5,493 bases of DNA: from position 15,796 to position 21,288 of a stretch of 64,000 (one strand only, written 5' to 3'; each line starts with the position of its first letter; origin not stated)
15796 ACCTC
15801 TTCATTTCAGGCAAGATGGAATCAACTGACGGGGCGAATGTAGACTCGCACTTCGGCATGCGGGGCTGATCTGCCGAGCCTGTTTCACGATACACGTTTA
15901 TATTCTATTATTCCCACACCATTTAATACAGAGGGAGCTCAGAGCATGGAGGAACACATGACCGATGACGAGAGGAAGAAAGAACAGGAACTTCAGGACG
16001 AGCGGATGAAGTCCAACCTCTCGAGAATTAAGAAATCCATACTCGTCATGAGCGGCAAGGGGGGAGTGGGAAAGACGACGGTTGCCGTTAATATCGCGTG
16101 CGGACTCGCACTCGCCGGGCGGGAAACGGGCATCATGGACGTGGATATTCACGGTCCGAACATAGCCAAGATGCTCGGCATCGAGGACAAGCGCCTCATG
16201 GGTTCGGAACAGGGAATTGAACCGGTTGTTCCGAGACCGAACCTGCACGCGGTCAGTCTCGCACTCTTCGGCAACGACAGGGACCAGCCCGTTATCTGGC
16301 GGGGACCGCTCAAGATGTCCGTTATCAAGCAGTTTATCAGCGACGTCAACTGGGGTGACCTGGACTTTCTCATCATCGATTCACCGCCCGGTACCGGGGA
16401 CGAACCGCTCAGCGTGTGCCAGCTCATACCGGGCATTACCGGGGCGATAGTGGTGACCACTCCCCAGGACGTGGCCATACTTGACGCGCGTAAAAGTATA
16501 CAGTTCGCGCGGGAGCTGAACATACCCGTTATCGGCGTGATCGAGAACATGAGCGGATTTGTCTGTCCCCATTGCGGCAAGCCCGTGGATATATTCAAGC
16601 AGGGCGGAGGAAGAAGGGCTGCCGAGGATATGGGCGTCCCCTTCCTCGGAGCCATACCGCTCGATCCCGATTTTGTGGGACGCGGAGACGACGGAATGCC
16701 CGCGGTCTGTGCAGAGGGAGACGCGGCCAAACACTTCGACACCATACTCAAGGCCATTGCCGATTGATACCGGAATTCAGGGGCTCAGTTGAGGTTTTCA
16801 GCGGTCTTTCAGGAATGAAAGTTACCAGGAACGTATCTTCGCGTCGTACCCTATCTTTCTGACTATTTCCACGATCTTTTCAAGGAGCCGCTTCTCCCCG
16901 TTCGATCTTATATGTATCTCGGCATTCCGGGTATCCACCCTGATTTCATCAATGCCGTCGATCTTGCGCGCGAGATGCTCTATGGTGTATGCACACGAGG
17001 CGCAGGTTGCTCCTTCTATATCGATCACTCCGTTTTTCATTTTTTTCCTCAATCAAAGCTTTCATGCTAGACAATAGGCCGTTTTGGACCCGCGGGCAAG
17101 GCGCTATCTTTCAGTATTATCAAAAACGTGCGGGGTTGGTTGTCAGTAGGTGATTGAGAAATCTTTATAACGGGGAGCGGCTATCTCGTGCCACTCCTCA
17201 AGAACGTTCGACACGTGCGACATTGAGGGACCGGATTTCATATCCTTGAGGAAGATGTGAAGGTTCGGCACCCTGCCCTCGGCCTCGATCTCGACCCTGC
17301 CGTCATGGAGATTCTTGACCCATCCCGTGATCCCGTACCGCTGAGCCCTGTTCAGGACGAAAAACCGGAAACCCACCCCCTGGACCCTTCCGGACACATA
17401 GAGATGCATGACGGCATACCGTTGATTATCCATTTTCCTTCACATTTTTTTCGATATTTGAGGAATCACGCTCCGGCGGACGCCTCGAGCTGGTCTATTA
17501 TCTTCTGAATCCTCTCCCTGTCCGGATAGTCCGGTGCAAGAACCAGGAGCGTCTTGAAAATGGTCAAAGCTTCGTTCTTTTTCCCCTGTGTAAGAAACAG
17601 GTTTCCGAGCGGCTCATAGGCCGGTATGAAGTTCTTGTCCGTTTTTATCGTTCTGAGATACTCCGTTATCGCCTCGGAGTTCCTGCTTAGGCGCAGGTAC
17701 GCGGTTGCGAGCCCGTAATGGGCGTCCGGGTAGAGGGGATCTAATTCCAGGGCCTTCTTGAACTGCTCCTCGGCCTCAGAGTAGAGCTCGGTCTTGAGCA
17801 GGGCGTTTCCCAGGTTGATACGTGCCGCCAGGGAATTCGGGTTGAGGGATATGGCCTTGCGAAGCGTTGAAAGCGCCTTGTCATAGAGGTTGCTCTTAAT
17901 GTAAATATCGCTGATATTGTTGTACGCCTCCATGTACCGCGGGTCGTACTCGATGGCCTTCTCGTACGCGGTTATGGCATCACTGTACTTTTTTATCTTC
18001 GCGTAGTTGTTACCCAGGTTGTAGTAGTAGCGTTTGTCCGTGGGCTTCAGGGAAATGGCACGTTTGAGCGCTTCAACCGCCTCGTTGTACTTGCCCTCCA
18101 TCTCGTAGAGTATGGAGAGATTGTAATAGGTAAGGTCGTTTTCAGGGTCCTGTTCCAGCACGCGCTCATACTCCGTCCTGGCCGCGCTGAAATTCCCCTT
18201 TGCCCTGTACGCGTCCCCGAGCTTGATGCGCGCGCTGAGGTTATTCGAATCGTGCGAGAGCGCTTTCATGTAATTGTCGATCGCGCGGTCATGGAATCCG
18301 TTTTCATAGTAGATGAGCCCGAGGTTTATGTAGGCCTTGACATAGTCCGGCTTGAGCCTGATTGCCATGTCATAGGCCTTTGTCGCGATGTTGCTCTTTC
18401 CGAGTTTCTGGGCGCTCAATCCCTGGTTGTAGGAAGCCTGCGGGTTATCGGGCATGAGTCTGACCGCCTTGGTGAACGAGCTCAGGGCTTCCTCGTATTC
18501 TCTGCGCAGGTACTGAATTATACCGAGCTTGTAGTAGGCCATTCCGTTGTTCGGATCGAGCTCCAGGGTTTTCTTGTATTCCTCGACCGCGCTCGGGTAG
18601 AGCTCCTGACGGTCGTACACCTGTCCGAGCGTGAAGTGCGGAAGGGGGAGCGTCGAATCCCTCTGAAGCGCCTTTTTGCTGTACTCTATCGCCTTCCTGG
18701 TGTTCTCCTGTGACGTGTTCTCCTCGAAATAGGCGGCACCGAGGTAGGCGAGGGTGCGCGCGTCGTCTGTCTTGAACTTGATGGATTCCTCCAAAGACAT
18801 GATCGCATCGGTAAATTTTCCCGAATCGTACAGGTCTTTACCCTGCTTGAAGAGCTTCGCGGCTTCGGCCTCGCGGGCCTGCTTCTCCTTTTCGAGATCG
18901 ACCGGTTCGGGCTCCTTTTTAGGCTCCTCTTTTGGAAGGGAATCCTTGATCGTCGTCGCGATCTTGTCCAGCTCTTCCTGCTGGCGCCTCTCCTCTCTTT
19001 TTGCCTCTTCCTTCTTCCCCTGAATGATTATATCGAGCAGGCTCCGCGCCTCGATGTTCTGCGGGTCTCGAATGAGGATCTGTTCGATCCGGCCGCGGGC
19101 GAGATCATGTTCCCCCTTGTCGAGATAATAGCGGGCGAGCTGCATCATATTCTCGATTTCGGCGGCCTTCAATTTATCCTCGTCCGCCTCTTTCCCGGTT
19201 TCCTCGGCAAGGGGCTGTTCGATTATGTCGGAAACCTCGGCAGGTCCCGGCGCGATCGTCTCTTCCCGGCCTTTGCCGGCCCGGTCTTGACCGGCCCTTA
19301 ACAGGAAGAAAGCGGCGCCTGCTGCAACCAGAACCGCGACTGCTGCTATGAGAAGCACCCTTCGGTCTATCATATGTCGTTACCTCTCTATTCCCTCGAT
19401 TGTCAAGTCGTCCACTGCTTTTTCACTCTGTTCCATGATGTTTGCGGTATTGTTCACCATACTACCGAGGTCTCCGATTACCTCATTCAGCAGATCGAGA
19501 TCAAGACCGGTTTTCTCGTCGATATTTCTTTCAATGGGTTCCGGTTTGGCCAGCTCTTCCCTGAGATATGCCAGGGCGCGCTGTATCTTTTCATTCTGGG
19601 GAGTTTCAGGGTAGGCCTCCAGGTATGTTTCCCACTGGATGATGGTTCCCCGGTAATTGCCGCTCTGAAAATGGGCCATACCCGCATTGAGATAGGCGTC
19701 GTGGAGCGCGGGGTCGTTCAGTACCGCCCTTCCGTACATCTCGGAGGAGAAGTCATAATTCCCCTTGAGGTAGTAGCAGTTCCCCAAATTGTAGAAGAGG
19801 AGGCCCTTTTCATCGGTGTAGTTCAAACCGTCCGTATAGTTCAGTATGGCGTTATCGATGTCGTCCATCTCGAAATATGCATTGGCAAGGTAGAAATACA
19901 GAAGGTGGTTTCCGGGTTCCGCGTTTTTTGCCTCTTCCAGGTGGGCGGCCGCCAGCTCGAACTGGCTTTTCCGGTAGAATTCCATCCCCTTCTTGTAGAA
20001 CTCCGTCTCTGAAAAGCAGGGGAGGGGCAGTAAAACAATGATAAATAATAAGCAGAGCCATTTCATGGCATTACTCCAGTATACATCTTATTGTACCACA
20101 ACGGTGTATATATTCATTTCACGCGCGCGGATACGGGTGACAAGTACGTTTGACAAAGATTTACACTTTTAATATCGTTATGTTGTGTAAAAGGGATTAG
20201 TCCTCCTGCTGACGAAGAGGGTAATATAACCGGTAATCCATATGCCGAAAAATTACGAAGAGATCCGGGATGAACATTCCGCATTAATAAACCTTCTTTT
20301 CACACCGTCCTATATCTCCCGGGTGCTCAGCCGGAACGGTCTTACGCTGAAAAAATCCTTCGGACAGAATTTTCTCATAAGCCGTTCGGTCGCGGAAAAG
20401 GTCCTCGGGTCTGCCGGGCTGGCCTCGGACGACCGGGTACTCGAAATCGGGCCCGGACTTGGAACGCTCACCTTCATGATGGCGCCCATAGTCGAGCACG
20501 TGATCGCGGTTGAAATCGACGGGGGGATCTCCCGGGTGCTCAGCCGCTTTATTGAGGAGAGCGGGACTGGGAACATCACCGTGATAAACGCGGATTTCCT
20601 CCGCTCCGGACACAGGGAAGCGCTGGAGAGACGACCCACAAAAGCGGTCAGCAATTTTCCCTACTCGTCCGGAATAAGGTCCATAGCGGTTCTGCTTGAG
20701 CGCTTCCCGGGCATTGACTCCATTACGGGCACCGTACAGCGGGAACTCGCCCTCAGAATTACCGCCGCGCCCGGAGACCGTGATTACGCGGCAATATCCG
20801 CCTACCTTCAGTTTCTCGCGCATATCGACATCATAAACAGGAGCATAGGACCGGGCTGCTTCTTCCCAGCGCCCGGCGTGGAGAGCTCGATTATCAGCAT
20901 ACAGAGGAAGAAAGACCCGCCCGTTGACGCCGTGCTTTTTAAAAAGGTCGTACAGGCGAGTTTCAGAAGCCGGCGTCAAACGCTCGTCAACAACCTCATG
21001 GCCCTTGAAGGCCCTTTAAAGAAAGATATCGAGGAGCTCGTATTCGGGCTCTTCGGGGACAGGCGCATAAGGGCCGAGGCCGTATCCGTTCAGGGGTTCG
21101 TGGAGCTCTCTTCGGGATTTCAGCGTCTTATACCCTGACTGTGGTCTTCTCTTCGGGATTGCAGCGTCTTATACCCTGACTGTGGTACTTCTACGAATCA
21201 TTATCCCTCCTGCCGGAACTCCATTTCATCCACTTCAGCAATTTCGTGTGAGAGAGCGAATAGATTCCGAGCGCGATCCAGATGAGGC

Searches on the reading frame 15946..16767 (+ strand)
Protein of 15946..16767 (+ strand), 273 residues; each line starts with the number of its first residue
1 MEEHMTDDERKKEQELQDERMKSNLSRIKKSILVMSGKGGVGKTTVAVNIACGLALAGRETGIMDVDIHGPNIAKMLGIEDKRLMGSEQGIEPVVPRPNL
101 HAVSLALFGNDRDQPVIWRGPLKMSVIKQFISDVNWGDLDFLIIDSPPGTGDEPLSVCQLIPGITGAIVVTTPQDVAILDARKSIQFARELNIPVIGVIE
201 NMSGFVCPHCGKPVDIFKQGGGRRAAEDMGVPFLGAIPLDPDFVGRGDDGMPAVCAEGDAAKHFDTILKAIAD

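Call 74: search_protein_families(library=pfam, proteins=[window:15946-16767:+], max_evalue=0.00001)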
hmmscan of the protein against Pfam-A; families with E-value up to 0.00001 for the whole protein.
window:15946-16767:+ (273 aa): 4 families
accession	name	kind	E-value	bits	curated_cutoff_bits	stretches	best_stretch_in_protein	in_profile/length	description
PF10609.15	ParA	-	3.1e-94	315.4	27.1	1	28-271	2-245/246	NUBPL iron-transfer P-loop NTPase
PF01656.29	CbiA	-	7.1e-13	49.1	25.4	1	32-251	1-123/125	CobQ/CobB/MinD/ParA nucleotide binding domain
PF13614.12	AAA_31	-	5.9e-09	36.6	27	1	30-83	2-54/177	AAA domain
PF02374.21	ArsA_ATPase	-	4.9e-06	26.4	24.3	0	32-67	3-38/305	Anion-transporting ATPase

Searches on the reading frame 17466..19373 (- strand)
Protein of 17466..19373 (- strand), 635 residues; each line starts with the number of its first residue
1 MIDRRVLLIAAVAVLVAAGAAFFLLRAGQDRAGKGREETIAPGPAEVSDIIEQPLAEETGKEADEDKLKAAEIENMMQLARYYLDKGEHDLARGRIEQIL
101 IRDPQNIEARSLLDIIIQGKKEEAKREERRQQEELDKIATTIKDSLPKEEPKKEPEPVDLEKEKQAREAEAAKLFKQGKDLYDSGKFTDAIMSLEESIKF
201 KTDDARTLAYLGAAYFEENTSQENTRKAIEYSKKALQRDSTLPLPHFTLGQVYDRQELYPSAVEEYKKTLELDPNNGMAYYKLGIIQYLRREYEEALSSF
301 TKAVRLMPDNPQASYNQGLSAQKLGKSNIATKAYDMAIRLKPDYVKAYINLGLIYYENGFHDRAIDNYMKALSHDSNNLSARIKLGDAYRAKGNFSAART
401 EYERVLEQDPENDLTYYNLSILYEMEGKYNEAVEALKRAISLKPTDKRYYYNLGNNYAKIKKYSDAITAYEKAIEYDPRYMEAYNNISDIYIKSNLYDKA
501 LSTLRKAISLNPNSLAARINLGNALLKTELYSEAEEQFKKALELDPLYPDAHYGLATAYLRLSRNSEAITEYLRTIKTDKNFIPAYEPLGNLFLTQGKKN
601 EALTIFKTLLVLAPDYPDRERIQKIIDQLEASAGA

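Call 8: search_protein_families(library=pfam, proteins=[window:17466-19373:-])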
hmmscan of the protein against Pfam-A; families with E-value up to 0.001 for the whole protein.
window:17466-19373:- (635 aa): 27 families (the best 25 are shown)
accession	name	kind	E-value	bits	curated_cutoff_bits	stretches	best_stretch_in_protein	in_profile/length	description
PF13414.12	TPR_11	-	2.3e-77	254.9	26.8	10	386-425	1-40/42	TPR repeat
PF07719.23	TPR_2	-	9e-73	234.9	27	8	448-479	2-33/34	Tetratricopeptide repeat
PF00515.34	TPR_1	-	3.5e-65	213.8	27.8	7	449-480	3-34/34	Tetratricopeptide repeat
PF13432.12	TPR_16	-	6e-61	202.8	32.7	5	520-575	2-56/65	Tetratricopeptide repeat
PF13181.12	TPR_8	-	8.6e-52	169.4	25.7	5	482-513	2-33/34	Tetratricopeptide repeat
PF13431.12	TPR_17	-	4.2e-51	167.4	24.4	4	402-433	2-33/34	Tetratricopeptide repeat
PF14559.12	TPR_19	-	5e-47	158.5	25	5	391-450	3-62/68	Tetratricopeptide repeat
PF13428.12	TPR_14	-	1.4e-38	127.7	23.5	2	381-419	3-41/44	Tetratricopeptide repeat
PF13424.12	TPR_12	-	4.6e-38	129.7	30.1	4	381-443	5-75/77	Tetratricopeptide repeat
PF13176.12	TPR_7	-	1.4e-27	93.8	27.9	0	589-620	5-36/36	Tetratricopeptide repeat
PF13174.12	TPR_6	-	1.8e-23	82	26.3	0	381-411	2-32/33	Tetratricopeptide repeat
PF23914.1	TPR_CcmH_CycH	-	2.1e-21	76.9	42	1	269-371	42-147/158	Cytochrome c-type biogenesis protein H TPR domain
PF12895.13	ANAPC3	-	2.9e-20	72.8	27.2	3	463-540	5-81/82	Anaphase-promoting complex, cyclosome, subunit 3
PF13371.12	TPR_9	-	8.8e-20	70.9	35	0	489-552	3-66/73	Tetratricopeptide repeat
PF25063.1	ARM_TT21_C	-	5.1e-19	69.4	35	2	383-482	99-199/209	Tetratricopeptide repeat protein 21 C-terminal ARM domain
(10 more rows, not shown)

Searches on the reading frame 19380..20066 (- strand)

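Call 8: search_protein_families(library=pfam, proteins=[window:19380-20066:-])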
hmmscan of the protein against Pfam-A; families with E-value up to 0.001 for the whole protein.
window:19380-20066:- (228 aa): 11 families
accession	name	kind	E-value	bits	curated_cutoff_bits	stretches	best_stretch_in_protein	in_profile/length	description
PF00515.34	TPR_1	-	1.1e-11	44.5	27.8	1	91-119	4-32/34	Tetratricopeptide repeat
PF07719.23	TPR_2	-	4e-11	42.6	27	0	90-119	3-32/34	Tetratricopeptide repeat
PF13432.12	TPR_16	-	4.3e-07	30.7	32.7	0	24-74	1-51/65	Tetratricopeptide repeat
PF13414.12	TPR_11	-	6.8e-07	29.3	26.8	1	95-136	1-42/42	TPR repeat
PF13174.12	TPR_6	-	1.9e-06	28.6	26.3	0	123-155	1-33/33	Tetratricopeptide repeat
PF13371.12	TPR_9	-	1.5e-05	25.4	35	1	109-165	16-72/73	Tetratricopeptide repeat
PF13181.12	TPR_8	-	2.2e-05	24.7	25.7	0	91-119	4-32/34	Tetratricopeptide repeat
PF13525.12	YfiO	-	0.0001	22.6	25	1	20-176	5-144/203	Outer membrane lipoprotein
PF14559.12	TPR_19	-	0.00012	22.8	25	0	35-73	6-44/68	Tetratricopeptide repeat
PF13431.12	TPR_17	-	0.0002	21.8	24.4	0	49-73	8-32/34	Tetratricopeptide repeat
PF13428.12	TPR_14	-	0.00051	20.9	23.5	0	123-157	2-36/44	Tetratricopeptide repeat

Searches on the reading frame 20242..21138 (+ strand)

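Call 8: search_protein_families(library=pfam, proteins=[window:20242-21138:+])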
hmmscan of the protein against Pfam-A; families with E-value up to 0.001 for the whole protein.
window:20242-21138:+ (298 aa): 2 families
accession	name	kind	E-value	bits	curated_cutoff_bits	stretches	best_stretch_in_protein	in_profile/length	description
PF00398.26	RrnaAD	-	1.2e-36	126.6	24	1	35-254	3-225/263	Ribosomal RNA adenine dimethylase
PF05219.18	DREV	-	0.00045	19.9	26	1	29-94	56-126/265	DREV methyltransferase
